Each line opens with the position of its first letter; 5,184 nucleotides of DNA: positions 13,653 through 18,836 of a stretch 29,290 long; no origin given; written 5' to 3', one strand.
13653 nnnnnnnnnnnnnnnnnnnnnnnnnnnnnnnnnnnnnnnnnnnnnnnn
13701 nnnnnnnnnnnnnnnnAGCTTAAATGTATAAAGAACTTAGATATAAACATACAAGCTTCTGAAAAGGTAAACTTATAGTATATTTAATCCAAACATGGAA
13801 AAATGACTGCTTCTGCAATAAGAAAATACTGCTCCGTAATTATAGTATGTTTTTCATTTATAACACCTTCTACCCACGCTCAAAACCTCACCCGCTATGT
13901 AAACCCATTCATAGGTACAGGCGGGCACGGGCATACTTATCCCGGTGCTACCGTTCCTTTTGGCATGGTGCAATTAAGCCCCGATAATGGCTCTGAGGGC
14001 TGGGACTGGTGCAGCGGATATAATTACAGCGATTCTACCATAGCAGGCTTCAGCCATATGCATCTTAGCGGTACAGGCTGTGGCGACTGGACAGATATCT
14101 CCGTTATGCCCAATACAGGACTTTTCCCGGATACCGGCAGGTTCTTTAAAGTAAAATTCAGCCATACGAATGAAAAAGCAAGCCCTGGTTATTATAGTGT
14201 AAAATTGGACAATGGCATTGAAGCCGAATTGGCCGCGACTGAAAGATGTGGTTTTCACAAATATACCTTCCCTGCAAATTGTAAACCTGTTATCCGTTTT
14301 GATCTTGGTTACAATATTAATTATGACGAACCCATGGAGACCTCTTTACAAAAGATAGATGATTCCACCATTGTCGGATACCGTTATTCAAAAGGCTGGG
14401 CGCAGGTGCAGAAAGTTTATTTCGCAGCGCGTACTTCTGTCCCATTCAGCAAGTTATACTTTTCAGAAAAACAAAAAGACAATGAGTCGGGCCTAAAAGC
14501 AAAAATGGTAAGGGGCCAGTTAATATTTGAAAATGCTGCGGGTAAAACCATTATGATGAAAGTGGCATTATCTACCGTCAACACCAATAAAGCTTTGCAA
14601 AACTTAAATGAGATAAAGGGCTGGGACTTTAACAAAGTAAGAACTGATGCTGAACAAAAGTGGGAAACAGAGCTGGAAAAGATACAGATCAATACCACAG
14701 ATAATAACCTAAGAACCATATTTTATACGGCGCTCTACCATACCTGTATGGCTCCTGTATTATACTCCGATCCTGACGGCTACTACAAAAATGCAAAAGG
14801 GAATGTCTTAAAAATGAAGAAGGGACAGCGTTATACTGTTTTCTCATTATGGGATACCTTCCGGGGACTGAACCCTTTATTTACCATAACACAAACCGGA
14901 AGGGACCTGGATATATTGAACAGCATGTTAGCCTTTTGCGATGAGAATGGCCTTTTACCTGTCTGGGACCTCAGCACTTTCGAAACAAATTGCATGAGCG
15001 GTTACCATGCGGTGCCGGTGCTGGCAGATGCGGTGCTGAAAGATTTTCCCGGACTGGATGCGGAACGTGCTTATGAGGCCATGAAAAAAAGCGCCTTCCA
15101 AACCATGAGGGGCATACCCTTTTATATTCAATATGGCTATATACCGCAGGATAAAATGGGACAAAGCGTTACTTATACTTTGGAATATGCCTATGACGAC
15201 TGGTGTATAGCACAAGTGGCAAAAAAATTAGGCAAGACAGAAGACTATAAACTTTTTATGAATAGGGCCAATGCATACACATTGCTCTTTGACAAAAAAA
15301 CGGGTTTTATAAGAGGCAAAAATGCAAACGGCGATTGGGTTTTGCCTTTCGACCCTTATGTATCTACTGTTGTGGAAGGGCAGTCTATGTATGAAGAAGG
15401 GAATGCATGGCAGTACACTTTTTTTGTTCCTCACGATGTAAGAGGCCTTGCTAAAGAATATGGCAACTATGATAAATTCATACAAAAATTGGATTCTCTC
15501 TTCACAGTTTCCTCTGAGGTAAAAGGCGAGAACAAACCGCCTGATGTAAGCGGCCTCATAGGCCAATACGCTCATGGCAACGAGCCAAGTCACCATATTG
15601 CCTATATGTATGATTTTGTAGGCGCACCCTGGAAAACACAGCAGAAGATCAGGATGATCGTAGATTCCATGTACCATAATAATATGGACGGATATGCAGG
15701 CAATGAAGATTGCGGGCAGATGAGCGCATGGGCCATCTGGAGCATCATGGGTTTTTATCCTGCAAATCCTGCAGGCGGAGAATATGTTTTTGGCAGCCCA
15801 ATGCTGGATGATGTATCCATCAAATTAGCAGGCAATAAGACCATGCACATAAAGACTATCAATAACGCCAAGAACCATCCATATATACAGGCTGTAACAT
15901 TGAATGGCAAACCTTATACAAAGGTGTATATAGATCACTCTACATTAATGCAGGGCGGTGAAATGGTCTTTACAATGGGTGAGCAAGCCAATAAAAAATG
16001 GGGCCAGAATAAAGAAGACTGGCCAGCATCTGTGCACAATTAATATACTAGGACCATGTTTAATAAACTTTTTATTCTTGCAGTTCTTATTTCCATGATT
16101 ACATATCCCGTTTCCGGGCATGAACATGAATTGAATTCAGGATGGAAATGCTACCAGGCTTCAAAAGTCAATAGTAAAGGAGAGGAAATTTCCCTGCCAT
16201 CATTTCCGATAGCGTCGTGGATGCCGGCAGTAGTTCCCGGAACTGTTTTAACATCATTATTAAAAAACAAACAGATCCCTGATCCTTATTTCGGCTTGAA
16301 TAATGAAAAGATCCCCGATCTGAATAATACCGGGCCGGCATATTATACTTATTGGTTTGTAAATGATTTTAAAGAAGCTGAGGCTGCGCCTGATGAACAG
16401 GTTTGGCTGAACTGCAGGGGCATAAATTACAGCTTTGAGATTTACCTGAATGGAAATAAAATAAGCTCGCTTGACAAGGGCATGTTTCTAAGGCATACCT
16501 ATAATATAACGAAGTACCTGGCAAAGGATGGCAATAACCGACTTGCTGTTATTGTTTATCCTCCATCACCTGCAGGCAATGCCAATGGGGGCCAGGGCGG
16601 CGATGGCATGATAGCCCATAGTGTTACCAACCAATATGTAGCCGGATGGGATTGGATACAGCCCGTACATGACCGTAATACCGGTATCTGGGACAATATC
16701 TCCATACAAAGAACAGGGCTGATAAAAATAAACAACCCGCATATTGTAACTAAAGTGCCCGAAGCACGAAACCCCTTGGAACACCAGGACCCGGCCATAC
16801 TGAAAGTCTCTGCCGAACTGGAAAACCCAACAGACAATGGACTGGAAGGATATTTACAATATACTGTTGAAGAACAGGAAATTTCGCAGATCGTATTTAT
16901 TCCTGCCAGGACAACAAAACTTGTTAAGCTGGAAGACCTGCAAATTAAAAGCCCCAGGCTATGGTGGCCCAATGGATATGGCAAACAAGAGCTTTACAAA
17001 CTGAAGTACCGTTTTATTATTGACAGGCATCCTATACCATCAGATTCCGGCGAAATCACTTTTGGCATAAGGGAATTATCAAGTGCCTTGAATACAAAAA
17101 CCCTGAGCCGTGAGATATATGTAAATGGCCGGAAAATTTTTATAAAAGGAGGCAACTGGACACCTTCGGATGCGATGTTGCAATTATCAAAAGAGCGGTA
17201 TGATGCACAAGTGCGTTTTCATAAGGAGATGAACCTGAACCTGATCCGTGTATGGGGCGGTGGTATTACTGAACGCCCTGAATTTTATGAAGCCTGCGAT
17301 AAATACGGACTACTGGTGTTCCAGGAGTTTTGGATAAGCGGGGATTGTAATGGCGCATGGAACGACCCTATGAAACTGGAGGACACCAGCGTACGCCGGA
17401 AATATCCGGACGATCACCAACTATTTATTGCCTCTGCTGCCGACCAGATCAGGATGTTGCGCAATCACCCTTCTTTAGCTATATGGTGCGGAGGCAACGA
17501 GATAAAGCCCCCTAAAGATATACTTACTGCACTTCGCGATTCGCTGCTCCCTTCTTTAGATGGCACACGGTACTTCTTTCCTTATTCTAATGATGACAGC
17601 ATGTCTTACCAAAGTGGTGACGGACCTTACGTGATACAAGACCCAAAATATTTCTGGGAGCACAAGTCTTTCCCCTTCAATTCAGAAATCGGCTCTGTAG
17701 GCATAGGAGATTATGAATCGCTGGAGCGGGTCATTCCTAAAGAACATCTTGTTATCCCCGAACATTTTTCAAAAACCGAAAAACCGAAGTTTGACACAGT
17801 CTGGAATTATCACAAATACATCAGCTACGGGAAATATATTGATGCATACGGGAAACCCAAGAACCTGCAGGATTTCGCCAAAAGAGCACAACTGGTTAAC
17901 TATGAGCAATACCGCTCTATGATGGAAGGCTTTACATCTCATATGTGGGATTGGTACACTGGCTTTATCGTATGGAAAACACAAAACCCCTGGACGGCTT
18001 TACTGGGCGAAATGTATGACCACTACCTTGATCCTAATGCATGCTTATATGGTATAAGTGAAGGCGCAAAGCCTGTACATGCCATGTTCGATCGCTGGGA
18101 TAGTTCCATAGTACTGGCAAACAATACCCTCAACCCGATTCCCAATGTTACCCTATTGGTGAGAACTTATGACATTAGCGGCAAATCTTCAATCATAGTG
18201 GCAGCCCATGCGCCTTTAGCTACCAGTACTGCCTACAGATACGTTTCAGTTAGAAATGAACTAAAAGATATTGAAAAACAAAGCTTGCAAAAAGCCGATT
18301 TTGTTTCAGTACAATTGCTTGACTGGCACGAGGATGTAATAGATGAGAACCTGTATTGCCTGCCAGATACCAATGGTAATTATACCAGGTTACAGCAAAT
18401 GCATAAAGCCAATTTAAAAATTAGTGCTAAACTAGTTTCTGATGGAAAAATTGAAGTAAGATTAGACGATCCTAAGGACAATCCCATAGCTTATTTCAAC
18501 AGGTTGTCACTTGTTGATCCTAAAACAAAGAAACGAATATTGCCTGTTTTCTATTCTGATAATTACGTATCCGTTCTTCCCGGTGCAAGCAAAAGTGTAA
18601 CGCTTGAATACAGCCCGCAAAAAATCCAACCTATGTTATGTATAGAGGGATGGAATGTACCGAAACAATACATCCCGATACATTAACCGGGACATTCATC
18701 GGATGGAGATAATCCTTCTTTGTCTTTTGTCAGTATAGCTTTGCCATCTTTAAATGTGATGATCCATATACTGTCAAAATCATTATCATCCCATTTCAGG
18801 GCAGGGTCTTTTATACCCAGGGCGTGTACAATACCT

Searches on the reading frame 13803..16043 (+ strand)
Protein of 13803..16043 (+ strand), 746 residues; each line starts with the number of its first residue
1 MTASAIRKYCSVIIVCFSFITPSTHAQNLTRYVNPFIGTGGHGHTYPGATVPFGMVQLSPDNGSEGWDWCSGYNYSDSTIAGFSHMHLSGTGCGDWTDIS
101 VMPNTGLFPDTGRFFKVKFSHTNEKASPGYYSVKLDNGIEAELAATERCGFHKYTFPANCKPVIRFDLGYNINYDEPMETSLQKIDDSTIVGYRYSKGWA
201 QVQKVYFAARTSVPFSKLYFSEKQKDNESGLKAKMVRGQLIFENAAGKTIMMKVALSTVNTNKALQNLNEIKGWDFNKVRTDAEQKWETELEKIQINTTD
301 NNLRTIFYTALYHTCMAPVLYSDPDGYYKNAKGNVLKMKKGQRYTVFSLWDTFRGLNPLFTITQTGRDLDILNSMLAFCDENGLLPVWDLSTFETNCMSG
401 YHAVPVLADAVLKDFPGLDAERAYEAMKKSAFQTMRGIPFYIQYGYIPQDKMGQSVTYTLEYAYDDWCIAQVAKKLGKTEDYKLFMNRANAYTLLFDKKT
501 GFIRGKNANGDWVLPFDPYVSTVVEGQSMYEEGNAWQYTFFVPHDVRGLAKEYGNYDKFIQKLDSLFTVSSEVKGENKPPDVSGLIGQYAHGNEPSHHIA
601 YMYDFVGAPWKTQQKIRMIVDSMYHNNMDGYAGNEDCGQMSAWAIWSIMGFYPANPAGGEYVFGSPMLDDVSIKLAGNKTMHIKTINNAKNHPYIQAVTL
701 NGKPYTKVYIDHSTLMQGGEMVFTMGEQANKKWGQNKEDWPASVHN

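Call 24: search_protein_families(library=pfam, proteins=[window:13803-16043:+], max_evalue=0.0001)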
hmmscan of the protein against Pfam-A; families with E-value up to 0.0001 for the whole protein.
window:13803-16043:+ (746 aa): 2 families
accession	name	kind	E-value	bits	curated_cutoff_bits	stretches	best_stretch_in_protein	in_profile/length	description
PF07971.18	Glyco_hydro_92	-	6.5e-174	579.7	24.6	1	264-727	2-464/464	Glycosyl hydrolase family 92 catalytic domain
PF17678.7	Glyco_hydro_92N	-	6.3e-79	265.6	34.5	1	32-257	1-236/236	Glycosyl hydrolase family 92 N-terminal domain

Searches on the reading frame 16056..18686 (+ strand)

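Call 24: search_protein_families(library=pfam, proteins=[window:16056-18686:+], max_evalue=0.0001)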
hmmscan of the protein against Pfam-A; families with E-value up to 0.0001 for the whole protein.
window:16056-18686:+ (876 aa): 5 families
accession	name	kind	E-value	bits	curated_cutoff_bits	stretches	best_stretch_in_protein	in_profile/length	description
PF22666.2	Glyco_hydro_2_N2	-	1.2e-25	90.9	27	1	44-212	10-166/167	Glycosyl hydrolase 2 galactose-binding domain-like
PF18368.7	Ig_GlcNase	-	6.1e-24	84.6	26.3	1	767-868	3-105/105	Exo-beta-D-glucosaminidase Ig-fold domain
PF02836.23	Glyco_hydro_2_C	-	3.9e-09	36.5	21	1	353-507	7-158/302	Glycosyl hydrolases family 2, TIM barrel domain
PF00703.27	Glyco_hydro_2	-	1.3e-08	36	23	1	244-339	15-109/109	Glycosyl hydrolases family 2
PF02837.24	Glyco_hydro_2_N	-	3.6e-05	24.2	28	0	98-169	66-135/169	Glycosyl hydrolases family 2, sugar binding domain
